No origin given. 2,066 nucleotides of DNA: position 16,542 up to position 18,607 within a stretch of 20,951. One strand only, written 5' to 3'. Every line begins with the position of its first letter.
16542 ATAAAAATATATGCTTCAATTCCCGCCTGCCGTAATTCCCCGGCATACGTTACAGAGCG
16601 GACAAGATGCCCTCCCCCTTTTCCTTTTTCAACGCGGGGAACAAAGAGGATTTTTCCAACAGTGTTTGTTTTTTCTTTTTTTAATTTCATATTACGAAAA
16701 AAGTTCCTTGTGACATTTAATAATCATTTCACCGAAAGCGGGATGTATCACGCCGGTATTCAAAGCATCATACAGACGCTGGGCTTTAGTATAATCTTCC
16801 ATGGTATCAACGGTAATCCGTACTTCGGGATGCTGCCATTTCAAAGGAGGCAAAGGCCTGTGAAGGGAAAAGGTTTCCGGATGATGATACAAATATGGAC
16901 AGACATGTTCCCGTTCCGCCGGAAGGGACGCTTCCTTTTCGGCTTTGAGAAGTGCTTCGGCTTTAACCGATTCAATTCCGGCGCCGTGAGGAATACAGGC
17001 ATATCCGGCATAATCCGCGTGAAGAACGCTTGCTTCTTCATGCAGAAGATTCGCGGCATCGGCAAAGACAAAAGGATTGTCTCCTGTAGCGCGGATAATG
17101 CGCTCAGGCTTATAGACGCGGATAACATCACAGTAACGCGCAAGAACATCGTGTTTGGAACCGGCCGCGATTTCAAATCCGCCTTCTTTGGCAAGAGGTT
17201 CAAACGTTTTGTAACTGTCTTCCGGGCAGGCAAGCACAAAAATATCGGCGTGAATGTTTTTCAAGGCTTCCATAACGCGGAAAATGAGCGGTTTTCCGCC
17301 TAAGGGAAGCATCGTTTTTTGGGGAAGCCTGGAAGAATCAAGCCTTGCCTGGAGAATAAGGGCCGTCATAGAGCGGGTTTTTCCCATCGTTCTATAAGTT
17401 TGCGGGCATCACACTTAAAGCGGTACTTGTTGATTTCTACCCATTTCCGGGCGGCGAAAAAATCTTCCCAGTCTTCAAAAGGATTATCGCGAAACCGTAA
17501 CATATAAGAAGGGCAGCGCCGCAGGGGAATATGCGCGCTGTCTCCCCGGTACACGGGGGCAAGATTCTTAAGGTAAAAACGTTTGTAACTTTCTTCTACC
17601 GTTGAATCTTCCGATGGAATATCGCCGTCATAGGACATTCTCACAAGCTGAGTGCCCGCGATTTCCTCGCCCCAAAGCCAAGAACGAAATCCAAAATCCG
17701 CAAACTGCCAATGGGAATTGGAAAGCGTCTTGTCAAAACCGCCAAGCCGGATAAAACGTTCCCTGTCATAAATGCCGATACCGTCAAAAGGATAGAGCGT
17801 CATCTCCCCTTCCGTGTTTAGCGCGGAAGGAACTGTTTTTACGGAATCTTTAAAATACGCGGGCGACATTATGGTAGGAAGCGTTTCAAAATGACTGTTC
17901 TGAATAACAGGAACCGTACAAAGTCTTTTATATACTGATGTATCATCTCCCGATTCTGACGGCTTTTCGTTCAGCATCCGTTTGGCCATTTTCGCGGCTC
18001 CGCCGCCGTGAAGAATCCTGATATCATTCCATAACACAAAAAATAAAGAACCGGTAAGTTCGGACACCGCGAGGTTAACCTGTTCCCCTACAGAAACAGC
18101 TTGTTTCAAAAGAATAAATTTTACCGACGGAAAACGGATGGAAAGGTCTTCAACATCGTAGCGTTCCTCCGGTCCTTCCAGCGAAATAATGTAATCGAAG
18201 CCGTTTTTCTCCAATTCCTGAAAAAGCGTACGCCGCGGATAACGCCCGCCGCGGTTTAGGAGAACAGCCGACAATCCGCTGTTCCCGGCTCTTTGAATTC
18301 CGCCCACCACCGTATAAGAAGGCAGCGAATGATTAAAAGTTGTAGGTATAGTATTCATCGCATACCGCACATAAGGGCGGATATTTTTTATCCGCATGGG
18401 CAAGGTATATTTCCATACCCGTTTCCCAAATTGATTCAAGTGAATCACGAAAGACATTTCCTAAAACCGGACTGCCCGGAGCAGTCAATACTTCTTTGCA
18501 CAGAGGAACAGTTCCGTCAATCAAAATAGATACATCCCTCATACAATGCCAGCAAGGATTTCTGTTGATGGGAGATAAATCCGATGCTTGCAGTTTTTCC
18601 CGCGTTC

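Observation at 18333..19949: Radical SAM/SPASM enzyme fused to a degenerate nonulosonate-cytidylyltransferase-like domain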

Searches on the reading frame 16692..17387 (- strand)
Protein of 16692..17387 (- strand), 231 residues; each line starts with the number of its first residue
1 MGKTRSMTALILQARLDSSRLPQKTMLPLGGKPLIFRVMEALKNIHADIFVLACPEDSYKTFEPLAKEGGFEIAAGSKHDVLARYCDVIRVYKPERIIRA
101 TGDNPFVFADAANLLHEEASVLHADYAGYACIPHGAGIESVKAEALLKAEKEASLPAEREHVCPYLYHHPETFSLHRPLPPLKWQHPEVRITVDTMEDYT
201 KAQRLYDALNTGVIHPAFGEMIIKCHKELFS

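Call 3: search_protein_families(library=pfam, proteins=[window:16692-17387:-], max_evalue=0.01)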
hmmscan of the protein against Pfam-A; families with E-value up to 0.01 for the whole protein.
window:16692-17387:- (231 aa): 2 families
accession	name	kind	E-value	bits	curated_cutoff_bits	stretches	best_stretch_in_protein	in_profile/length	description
PF02348.25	CTP_transf_3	-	1.4e-26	94.1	22.6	1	9-207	1-192/217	Cytidylyltransferase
PF12804.13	NTP_transf_3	-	2.2e-05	25.1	27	1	23-125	15-117/160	MobA-like NTP transferase domain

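Call 4: search_protein_families(library=ncbifam, proteins=[window:16692-17387:-], max_evalue=0.01)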
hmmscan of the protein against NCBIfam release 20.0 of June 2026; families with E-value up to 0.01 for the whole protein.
window:16692-17387:- (231 aa): 7 families
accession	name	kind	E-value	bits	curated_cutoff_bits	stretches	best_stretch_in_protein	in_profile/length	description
NF009905.0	PRK13368.1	subfamily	2e-11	43.7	255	1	9-114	4-109/243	3-deoxy-manno-octulosonate cytidylyltransferase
NF003952.0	PRK05450.1-5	subfamily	3.6e-10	39.4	193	1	9-114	4-111/250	3-deoxy-manno-octulosonate cytidylyltransferase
TIGR00466.1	kdsB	equivalog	4.7e-08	32.7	155.2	1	10-117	5-114/241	3-deoxy-manno-octulosonate cytidylyltransferase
NF003948.0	PRK05450.1-1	equivalog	2e-07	30.5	281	1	7-80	5-76/248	3-deoxy-manno-octulosonate cytidylyltransferase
NF011056.0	PRK14489.1-1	equivalog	3.7e-05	23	379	1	17-62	15-61/363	bifunctional molybdenum cofactor guanylyltransferase MobA/molybdopterin-guanine dinucleotide biosynthesis adaptor protein MobB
NF003950.0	PRK05450.1-3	subfamily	0.00063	19.1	234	1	8-106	3-104/248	3-deoxy-manno-octulosonate cytidylyltransferase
TIGR03584.1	PseF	equivalog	0.0069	16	205.7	0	11-44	3-36/222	pseudaminic acid cytidylyltransferase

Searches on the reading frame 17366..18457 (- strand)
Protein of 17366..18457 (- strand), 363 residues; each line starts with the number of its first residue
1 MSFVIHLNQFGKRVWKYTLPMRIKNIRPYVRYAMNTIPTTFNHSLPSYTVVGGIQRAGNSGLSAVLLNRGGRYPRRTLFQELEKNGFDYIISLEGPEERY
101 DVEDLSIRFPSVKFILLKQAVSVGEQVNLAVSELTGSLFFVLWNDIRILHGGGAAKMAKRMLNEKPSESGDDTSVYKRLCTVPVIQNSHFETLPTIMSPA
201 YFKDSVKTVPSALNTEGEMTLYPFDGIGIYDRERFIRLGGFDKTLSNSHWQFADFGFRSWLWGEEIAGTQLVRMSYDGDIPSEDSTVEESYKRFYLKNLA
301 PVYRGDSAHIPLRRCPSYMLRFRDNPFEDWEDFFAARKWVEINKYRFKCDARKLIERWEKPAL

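Call 3: search_protein_families(library=pfam, proteins=[window:17366-18457:-], max_evalue=0.01)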
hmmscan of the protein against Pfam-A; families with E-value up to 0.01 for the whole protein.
window:17366-18457:- (363 aa): 0 families

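Call 4: search_protein_families(library=ncbifam, proteins=[window:17366-18457:-], max_evalue=0.01)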
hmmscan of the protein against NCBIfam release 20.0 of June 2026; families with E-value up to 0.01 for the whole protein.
window:17366-18457:- (363 aa): 0 families

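Call 42: search_solved_structures(query=A3, max_evalue=10, show_alignments=2)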
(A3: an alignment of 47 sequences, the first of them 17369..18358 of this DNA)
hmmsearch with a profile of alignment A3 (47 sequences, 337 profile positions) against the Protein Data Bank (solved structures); distinct sequences matched with E-value up to 10: 3.
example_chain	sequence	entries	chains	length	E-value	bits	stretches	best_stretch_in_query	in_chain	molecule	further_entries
5xhw_A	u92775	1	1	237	0.11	14.7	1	37-113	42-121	Putative 6-deoxy-D-mannoheptose pathway protein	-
6jq8_A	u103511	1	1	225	0.39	12.9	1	37-113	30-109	Putative 6-deoxy-D-mannoheptose pathway protein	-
4qq0_A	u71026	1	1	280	1.2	11.3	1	55-86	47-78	Adenylate cyclase-like protein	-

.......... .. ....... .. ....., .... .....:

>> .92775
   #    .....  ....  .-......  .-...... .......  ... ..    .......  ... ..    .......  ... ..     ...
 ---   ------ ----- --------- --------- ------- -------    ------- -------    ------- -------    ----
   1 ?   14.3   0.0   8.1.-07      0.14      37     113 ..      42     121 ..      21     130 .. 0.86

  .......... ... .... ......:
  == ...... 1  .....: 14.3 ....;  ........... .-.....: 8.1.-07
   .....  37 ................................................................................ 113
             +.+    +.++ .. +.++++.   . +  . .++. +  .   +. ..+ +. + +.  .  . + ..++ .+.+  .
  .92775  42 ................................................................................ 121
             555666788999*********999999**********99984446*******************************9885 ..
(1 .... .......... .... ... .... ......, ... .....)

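Call 43: search_protein_families(library=pfam, alignment_id=A3, max_evalue=1)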
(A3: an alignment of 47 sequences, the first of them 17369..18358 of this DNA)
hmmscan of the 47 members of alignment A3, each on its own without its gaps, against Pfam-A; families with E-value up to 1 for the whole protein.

A. member 1, window:17369-18358:- (330 aa): 1 family
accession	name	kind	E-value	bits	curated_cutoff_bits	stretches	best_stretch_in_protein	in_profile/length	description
PF12380.14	Peptidase_C62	-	0.12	11.9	19.2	1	31-115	45-128/284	Gill-associated viral 3C-like peptidase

B. families by the number of members that match (of 47 scanned): 8 families
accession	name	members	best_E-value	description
PF12380.14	Peptidase_C62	4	0.12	Gill-associated viral 3C-like peptidase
PF20758.2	2B_soluble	3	0.14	2B protein soluble domain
PF12804.13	NTP_transf_3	2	0.041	MobA-like NTP transferase domain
PF01261.30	AP_endonuc_2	2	0.048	Xylose isomerase-like TIM barrel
PF00535.33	Glycos_transf_2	1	0.0069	Glycosyl transferase family 2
PF17585.7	Phage_Arf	1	0.014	Accessory recombination function protein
PF06592.18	DUF1138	1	0.027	Protein of unknown function (DUF1138)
PF11079.13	YqhG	1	0.51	Bacterial protein YqhG of unknown function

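Call 46: find_homologous_proteins(query=A3)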
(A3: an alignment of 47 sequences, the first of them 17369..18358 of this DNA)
Query A3 (47 sequences) (330 aa, profile of the alignment): 1598 proteins with E <= 0.001 among 8000 candidates; the best 120 are listed.
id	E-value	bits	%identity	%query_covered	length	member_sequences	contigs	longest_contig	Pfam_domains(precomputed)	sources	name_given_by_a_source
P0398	1.9e-171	588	62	99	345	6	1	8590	-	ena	-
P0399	3.7e-170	583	62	100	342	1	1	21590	-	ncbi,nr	ncbi:hypothetical protein AGMMS50293_24370 [Spirochaetia bacterium]|nr:hypothetical protein AGMMS502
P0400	1.6e-169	581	63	99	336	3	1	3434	-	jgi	jgi:hypothetical protein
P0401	1.8e-169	581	65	99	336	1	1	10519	-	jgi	jgi:hypothetical protein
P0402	2.0e-169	581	61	99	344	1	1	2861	-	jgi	jgi:hypothetical protein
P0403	2.8e-169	581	63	99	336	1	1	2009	-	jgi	jgi:hypothetical protein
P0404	3.1e-169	580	64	99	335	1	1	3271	-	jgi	jgi:hypothetical protein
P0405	6.3e-169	579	63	99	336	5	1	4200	-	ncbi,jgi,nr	ncbi:MAG: hypothetical protein LBE14_06950 [Treponema sp.]|jgi:hypothetical protein|nr:hypothetical 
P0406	6.2e-168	576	60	100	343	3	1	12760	-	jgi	jgi:hypothetical protein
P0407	7.2e-168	576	63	98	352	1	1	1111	-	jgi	jgi:hypothetical protein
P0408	1.2e-167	575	61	99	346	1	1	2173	-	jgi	jgi:hypothetical protein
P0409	1.3e-167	575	60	99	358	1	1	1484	-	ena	-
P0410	1.9e-167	575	61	99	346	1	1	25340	-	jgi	jgi:hypothetical protein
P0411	3.9e-167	574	61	100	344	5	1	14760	-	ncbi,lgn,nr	ncbi:MAG: hypothetical protein LBD47_04030 [Treponema sp.]|nr:hypothetical protein [Treponema sp.]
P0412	8.9e-167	572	63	99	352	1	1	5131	-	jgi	jgi:hypothetical protein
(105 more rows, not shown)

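Call 56: predict_structure(alignment_id=A4)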
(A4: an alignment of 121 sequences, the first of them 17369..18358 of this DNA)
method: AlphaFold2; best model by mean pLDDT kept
length: 330 residues; sequences in the alignment: 121
mean_pLDDT: 84.4   pTM: 0.85
mean pLDDT of the five models: 84.4, 81.9, 81.9, 81.7, 78.6
residues with pLDDT >= 90: 137; 70-90: 156; 50-70: 27; < 50: 10
segments of 3 or more residues with pLDDT < 50: 134-138
pLDDT, mean of each block of 10 residues (from residue 1): 62 86 88 84 90 93 78 91 91 93 92 88 86 49 84 89 77 77 85 92 92 89 92 91 82 82 90 90 74 82 91 89 63
secondary structure, 60 per line:
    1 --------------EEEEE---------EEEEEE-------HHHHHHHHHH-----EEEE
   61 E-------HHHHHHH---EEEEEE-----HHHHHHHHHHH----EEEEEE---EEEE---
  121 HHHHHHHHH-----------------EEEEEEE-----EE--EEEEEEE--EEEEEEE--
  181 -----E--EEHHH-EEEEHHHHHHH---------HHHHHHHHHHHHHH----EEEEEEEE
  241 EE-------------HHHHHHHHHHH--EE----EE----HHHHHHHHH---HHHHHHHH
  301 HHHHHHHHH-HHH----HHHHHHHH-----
elements in order: E15-19 E29-34 H42-51 E57-61 H69-75 E79-84 H90-100 E105-110 E114-117 H121-129 E147-153 E163-169 E172-178 E195-198 H199-205 H215-228 E233-242 H256-266 H281-289 H293-309 H318-325

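Call 59: fold_search(model_id=the predicted structure, library=pdb)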
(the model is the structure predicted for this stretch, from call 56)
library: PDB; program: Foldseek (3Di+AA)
matches with E <= 10: 1106; with E <= 0.001: 166
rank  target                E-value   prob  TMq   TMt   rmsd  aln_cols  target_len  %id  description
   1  6e4q_B                1.2e-10  1.00  0.56  0.40   5.9       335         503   15  Crystal Structure of the Drosophila Melanogaster Polypeptide N-Acetylgalactosaminyl Transferase PGANT9A in Complex wit (released 2018-09-12)
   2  6e4q_A                1.9e-10  1.00  0.52  0.36   7.1       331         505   12  Crystal Structure of the Drosophila Melanogaster Polypeptide N-Acetylgalactosaminyl Transferase PGANT9A in Complex wit (released 2018-09-12)
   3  6e4q_D                2.2e-10  1.00  0.58  0.41   5.6       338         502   14  Crystal Structure of the Drosophila Melanogaster Polypeptide N-Acetylgalactosaminyl Transferase PGANT9A in Complex wit (released 2018-09-12)
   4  8uhz                  2.3e-10  1.00  0.59  0.40   5.6       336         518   12  X-ray crystal structure of Toxoplasma gondii GalNAc-T3 in complex with Mn2+ (released 2024-05-15)
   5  6pxu_B                2.9e-10  1.00  0.57  0.38   6.1       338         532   13  Crystal structure of human GalNAc-T12 bound to a diglycosylated peptide, Mn2+, and UDP (released 2019-09-25)
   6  6e4r_A                4.5e-10  1.00  0.59  0.41  10.9       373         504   13  Crystal Structure of the Drosophila Melanogaster Polypeptide N-Acetylgalactosaminyl Transferase PGANT9B (released 2018-09-12)
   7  8ujf_A                7.3e-10  1.00  0.57  0.39   5.8       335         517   12  X-ray crystal structure of Toxoplasma gondii GalNAc-T3 in complex with UDP-GalNAc, Mn2+, and Muc5AC-3,13 (released 2024-05-15)
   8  8ui1                  7.7e-10  1.00  0.59  0.39   5.7       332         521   13  X-ray crystal structure of Toxoplasma gondii GalNAc-T3 at pH 7.3 (released 2024-05-15)
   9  8uje                  7.7e-10  1.00  0.58  0.39   9.3       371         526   11  X-ray crystal structure of Toxoplasma gondii GalNAc-T3 in complex with UDP-GalNAc, Mn2+, and Muc5AC-3,13 (released 2024-05-15)
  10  8ujg_B                8.2e-10  1.00  0.58  0.39   5.8       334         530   12  X-ray crystal structure of Toxoplasma gondii GalNAc-T3 in complex with UDP-GalNAc, Mn2+, and the mono-glycopeptide Srs (released 2024-05-15)
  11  2d7i_A                8.7e-10  1.00  0.55  0.36  10.0       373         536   14  Crystal structure of pp-GalNAc-T10 with UDP, GalNAc and Mn2+ (released 2006-11-07)
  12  6iwq_A                1.2e-09  1.00  0.52  0.34   6.8       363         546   13  Crystal structure of GalNAc-T7 with Mn2+ (released 2019-02-06)
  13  5nqa_B                1.3e-09  1.00  0.61  0.41   5.2       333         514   11  Crystal structure of GalNAc-T4 in complex with the monoglycopeptide 3 (released 2017-12-20)
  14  8uhv                  1.3e-09  1.00  0.59  0.39   6.2       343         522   12  X-ray crystal structure of Toxoplasma gondii Apo GalNAc-T3 (released 2024-05-15)
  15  6pxu_A                1.5e-09  1.00  0.58  0.39   5.9       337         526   14  Crystal structure of human GalNAc-T12 bound to a diglycosylated peptide, Mn2+, and UDP (released 2019-09-25)
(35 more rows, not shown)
